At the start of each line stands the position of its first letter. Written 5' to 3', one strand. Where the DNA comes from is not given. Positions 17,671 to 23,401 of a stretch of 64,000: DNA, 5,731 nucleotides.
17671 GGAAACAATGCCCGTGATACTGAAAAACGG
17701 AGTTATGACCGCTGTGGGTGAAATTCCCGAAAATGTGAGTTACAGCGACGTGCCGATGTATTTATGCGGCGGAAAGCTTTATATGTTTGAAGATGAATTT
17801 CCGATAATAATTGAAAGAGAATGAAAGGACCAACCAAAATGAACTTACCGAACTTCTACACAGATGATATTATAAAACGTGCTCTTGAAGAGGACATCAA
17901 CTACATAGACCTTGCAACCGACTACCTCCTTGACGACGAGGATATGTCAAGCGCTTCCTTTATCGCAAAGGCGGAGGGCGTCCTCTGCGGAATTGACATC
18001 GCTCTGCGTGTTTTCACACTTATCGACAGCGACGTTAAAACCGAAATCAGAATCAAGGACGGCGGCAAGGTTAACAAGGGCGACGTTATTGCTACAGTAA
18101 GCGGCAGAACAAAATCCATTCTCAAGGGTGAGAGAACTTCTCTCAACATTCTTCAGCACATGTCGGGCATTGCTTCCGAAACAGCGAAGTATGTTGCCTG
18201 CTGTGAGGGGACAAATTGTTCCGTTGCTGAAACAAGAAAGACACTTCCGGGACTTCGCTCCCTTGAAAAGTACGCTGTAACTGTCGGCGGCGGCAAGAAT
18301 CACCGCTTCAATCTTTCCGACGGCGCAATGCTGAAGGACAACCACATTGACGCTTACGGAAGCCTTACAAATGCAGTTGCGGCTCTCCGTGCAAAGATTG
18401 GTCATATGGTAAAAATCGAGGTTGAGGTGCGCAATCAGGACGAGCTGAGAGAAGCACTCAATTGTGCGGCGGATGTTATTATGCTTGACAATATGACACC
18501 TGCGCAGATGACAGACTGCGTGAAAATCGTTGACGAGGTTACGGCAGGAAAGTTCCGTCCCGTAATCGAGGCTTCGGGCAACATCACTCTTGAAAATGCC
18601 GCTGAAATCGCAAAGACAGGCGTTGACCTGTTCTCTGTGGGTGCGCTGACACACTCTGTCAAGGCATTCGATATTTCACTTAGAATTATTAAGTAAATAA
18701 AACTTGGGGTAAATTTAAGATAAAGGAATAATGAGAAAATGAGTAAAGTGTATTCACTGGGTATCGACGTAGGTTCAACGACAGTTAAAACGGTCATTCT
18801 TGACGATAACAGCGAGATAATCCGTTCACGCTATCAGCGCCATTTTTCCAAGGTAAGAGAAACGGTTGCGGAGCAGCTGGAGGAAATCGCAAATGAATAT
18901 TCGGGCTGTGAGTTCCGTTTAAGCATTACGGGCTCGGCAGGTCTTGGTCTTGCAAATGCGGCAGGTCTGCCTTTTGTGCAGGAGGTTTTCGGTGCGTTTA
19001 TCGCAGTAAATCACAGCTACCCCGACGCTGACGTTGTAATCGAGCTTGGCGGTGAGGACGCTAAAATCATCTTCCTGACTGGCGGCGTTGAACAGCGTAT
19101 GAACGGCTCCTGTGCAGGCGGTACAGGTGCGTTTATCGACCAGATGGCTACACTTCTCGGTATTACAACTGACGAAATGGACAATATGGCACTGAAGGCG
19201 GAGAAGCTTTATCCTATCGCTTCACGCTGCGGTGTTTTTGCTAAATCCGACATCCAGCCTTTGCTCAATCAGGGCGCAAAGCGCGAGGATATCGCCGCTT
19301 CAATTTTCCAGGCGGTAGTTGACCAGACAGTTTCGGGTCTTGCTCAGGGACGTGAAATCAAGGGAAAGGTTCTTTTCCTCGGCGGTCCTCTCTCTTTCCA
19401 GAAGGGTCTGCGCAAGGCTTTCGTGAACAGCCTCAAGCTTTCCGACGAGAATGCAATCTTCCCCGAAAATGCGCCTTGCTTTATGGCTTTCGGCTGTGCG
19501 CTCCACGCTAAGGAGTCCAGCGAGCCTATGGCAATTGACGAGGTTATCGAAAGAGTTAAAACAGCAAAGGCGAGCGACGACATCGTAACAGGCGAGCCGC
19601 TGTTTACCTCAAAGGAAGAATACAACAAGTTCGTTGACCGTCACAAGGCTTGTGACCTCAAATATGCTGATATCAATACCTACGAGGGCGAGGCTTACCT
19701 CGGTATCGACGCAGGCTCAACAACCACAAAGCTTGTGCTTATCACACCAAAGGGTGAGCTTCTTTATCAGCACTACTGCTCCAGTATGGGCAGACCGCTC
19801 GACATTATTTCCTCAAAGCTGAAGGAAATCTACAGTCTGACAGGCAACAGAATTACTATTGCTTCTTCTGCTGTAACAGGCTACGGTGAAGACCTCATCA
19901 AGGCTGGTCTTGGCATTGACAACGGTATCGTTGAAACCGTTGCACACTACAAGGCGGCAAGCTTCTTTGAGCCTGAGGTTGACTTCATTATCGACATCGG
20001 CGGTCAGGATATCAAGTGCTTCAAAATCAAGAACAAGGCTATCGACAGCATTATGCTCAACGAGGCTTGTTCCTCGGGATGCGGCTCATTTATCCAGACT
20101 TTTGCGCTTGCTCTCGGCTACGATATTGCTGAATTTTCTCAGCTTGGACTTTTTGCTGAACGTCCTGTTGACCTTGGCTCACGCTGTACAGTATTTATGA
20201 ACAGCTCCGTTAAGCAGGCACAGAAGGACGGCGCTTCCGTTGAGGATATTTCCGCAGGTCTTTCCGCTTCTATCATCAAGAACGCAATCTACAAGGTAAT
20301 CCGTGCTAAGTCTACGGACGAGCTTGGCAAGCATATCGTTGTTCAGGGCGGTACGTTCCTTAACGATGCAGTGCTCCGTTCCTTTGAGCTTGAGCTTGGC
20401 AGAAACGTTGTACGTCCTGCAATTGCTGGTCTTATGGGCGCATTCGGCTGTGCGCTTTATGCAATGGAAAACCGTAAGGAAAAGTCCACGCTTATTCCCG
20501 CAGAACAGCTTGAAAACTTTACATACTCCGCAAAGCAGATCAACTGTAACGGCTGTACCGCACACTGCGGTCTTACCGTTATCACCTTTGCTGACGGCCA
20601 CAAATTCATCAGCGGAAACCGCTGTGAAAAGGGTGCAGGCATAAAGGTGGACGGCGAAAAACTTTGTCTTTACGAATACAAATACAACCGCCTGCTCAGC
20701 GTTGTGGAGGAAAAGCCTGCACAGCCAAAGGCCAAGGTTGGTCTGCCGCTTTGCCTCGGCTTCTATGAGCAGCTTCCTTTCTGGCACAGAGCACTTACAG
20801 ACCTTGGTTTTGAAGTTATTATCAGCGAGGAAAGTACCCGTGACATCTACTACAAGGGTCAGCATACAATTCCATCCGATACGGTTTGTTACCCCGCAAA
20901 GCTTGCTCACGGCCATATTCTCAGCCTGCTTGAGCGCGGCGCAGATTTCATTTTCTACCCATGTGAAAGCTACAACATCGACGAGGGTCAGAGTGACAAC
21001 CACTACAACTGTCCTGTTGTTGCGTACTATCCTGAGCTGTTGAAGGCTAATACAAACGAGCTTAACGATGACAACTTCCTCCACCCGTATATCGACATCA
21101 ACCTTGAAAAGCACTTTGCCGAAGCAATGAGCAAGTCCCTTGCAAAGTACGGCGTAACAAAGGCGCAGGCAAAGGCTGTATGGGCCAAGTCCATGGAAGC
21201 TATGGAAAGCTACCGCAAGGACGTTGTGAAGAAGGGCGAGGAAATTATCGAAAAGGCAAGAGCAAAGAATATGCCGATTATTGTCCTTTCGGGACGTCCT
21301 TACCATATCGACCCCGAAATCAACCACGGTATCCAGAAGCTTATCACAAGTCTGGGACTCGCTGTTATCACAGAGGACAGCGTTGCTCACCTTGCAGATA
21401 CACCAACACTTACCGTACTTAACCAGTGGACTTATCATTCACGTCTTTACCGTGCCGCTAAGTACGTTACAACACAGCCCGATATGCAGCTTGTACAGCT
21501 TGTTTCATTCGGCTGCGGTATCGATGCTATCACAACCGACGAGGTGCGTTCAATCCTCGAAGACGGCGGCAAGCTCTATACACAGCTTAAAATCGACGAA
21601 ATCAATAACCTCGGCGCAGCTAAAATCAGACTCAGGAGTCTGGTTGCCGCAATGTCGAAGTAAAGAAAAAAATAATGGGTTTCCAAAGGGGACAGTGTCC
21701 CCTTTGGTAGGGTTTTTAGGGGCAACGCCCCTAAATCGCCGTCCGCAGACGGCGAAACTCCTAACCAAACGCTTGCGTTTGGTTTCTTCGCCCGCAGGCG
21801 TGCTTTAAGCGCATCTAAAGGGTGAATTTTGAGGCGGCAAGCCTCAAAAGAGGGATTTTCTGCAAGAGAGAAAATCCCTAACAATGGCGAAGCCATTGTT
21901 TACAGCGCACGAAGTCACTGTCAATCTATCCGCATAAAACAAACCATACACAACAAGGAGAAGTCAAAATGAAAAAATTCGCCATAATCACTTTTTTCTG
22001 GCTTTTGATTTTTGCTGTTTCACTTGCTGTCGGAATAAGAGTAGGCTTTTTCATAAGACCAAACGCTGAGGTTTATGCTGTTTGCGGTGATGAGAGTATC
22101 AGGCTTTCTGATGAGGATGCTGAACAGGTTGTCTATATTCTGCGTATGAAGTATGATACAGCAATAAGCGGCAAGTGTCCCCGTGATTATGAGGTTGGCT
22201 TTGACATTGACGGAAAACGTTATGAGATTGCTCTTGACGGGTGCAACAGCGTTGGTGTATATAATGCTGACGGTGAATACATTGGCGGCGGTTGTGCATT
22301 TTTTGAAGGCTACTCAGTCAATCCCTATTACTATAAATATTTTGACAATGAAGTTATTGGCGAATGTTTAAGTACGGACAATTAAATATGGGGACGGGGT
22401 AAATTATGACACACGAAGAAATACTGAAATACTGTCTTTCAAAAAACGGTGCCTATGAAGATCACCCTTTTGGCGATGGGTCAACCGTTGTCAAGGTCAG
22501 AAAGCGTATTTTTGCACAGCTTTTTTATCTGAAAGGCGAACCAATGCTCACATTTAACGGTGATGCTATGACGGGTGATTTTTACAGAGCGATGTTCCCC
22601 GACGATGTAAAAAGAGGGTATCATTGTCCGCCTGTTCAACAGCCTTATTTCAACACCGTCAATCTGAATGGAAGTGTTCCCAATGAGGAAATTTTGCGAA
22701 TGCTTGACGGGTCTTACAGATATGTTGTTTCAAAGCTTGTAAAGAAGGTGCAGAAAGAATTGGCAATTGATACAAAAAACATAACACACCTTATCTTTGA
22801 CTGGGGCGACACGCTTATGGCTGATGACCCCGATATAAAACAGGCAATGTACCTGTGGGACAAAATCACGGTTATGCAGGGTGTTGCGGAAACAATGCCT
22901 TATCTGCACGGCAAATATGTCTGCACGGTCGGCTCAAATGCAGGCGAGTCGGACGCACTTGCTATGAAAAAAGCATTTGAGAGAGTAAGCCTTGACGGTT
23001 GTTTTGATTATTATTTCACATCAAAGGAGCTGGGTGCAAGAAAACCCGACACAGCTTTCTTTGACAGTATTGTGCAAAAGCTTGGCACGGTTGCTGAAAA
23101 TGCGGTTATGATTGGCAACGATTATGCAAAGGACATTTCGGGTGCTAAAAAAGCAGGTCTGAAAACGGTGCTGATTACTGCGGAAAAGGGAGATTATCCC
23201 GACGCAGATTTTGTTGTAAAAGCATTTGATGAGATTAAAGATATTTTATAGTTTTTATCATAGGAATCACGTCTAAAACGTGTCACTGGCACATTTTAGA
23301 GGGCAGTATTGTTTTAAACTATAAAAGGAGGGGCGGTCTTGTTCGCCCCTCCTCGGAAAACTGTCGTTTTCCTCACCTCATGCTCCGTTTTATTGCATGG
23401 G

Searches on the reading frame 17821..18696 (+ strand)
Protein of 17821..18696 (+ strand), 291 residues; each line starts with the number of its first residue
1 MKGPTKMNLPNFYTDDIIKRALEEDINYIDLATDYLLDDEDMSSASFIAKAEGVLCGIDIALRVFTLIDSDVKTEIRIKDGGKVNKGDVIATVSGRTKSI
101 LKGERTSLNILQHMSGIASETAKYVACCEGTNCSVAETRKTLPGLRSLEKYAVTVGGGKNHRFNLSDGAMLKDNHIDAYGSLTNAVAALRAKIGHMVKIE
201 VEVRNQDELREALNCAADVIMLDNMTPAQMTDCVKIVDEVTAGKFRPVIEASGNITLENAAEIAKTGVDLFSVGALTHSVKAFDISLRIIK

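Call 10: search_protein_families(library=pfam, proteins=[window:17821-18696:+], max_evalue=0.001)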
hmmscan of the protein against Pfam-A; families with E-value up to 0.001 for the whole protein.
window:17821-18696:+ (291 aa): 2 families
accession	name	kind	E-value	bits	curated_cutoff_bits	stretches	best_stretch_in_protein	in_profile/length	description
PF01729.25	QRPTase_C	-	6.4e-63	211.9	23.1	1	117-288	1-169/169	Quinolinate phosphoribosyl transferase, C-terminal domain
PF02749.22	QRPTase_N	-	8.3e-22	77.7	27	1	30-115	1-82/82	Quinolinate phosphoribosyl transferase, N-terminal domain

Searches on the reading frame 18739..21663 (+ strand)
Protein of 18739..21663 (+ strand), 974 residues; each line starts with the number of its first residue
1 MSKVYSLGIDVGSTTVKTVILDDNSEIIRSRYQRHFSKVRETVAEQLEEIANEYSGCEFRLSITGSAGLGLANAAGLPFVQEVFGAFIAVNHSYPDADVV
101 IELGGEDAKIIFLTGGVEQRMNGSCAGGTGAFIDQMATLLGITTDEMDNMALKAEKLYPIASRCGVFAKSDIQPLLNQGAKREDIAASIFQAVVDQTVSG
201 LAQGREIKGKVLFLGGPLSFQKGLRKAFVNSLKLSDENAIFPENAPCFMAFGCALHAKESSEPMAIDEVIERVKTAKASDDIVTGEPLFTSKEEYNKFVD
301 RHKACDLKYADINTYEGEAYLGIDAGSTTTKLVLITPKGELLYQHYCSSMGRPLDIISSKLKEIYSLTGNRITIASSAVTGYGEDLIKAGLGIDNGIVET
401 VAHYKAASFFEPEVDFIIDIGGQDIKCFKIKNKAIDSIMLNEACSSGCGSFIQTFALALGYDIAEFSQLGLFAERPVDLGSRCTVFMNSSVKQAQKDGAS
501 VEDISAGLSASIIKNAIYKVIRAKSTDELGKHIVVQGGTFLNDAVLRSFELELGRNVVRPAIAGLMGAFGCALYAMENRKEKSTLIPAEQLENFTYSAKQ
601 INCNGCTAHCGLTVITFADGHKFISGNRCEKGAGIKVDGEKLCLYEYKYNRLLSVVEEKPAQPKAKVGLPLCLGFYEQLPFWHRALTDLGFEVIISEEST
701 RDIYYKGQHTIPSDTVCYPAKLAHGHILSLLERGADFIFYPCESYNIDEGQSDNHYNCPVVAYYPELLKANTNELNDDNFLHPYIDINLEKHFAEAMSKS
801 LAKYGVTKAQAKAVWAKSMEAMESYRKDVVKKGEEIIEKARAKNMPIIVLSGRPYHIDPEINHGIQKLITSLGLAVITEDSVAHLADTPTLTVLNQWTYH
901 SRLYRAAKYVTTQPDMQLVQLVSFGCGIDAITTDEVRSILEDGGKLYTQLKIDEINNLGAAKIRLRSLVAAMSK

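Call 10: search_protein_families(library=pfam, proteins=[window:18739-21663:+], max_evalue=0.001)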
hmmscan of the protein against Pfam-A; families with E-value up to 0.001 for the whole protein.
window:18739-21663:+ (974 aa): 5 families
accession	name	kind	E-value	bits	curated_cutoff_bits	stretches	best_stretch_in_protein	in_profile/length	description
PF09989.15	DUF2229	-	1.4e-74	250.8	29.4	1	666-882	1-218/218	CoA enzyme activase uncharacterised domain (DUF2229)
PF01869.26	BcrAD_BadFG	-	2.2e-61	208.2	31.5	2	321-575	1-271/271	BadF/BadG/BcrA/BcrD ATPase family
PF00370.27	FGGY_N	-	3.3e-05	24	28.8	0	5-40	1-36/245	FGGY family of carbohydrate kinases, N-terminal domain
PF00480.26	ROK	-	0.00043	20.3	22.9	0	7-53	2-49/294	ROK family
PF22521.2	HypF_C_2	-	0.0007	19.9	27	0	490-557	155-221/241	Carbamoyltransferase, Kae1-like Domain, second subdomain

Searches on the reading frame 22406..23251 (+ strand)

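Call 10: search_protein_families(library=pfam, proteins=[window:22406-23251:+], max_evalue=0.001)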
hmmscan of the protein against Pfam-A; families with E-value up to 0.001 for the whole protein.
window:22406-23251:+ (281 aa): 4 families
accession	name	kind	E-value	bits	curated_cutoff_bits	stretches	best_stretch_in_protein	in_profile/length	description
PF04237.18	YjbR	-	3e-15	57.1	30.1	1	11-105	1-87/88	YjbR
PF13419.12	HAD_2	-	1.5e-11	45.2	23.8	1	90-256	31-177/178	Haloacid dehalogenase-like hydrolase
PF13242.12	Hydrolase_like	-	2.4e-11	43.8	22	1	211-263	2-54/75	HAD-hyrolase-like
PF00702.32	Hydrolase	-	2.6e-10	41.4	26.4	1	137-251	82-191/191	haloacid dehalogenase-like hydrolase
